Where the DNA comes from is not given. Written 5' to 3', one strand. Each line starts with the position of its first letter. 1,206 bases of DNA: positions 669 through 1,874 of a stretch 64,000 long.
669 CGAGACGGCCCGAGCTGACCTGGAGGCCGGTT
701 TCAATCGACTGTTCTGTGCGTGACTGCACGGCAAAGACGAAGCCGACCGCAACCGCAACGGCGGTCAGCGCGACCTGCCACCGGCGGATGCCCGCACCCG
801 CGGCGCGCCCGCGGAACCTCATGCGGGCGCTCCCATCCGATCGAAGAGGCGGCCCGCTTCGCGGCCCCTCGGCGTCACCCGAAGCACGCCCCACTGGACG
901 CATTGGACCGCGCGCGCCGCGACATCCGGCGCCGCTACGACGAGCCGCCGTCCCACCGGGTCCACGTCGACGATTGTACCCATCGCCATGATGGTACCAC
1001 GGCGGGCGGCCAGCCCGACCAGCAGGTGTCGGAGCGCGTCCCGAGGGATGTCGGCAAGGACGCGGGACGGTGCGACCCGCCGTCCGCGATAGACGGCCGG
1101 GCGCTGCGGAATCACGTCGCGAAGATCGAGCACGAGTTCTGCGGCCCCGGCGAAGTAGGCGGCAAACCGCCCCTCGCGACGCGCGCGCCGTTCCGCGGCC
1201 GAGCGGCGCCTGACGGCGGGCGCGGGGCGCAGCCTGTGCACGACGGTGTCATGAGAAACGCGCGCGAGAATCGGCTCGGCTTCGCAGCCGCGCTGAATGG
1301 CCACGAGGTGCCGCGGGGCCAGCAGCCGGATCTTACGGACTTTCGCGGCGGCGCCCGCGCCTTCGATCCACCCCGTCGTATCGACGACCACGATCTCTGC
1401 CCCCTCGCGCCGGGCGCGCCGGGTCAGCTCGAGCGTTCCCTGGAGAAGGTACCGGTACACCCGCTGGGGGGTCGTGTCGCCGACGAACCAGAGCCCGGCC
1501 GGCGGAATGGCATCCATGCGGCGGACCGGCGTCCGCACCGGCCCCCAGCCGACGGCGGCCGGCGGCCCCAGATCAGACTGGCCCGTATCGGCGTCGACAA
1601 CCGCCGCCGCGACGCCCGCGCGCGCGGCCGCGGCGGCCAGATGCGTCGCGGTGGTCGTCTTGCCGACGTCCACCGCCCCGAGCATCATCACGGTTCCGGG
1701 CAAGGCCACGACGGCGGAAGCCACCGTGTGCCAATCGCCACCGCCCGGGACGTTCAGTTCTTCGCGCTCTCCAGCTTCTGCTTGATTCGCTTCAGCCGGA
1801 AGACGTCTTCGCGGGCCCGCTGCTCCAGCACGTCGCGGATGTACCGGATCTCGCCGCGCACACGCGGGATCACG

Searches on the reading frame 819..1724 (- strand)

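Call 15: search_protein_families(library=pfam, proteins=[window:819-1724:-], max_evalue=0.01)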
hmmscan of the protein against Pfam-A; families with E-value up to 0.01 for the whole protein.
window:819-1724:- (301 aa): 3 families
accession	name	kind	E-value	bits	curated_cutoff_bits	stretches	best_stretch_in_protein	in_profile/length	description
PF16575.11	CLP1_P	-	2.4e-36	125.7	26.6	1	16-193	1-188/188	mRNA cleavage and polyadenylation factor CLP1 P-loop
PF01656.29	CbiA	-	7.4e-07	29.6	25.4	1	19-51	9-41/125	CobQ/CobB/MinD/ParA nucleotide binding domain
PF00448.28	SRP54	-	0.0014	18.8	22.7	0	11-47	3-39/196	SRP54-type protein, GTPase domain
